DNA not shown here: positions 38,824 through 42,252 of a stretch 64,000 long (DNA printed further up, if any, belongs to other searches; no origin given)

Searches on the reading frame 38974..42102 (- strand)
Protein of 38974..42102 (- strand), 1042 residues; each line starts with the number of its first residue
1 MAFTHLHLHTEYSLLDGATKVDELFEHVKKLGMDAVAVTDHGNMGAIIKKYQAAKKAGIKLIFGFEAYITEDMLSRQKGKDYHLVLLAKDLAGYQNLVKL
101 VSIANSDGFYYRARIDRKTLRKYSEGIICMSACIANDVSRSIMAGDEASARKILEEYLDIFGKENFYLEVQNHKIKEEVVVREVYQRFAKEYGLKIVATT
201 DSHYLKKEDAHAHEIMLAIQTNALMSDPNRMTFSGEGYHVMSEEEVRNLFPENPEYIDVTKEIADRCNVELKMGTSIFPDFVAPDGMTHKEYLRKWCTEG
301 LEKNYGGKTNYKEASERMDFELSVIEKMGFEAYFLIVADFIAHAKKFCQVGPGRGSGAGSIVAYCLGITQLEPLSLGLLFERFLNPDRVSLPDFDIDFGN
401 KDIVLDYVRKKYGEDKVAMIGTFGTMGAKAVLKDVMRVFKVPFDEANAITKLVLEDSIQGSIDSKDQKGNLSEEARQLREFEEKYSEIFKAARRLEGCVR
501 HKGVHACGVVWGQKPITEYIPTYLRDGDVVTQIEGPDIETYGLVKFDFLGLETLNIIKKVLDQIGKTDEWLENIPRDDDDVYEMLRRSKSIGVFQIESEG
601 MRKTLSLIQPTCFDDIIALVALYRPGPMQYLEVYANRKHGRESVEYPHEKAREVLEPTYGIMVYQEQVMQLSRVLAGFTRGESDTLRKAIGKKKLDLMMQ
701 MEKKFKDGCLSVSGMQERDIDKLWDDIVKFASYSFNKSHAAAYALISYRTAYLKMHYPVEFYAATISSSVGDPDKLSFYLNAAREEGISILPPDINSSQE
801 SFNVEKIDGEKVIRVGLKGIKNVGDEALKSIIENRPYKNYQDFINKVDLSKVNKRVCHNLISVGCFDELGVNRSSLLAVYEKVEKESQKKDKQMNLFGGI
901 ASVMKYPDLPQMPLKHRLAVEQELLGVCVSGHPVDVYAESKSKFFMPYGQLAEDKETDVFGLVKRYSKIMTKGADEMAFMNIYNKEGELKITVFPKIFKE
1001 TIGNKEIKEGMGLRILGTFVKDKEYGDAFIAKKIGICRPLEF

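Call 8: search_protein_families(library=pfam, proteins=[window:38974-42102:-])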
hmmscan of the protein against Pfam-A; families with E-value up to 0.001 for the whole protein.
window:38974-42102:- (1042 aa): 4 families
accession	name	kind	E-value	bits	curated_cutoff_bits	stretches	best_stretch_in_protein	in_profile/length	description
PF07733.18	DNA_pol3_alpha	-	5.2e-83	279.1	23.9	1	291-550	1-260/260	Bacterial DNA polymerase III alpha NTPase domain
PF17657.6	DNA_pol3_finger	-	2.4e-58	196.6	22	1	553-710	1-163/166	Bacterial DNA polymerase III alpha subunit finger domain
PF02811.25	PHP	-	1.2e-54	185.5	26.4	1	5-173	1-164/164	PHP domain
PF14579.12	HHH_6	-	1.2e-25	90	25.6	1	787-875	1-89/90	Helix-hairpin-helix motif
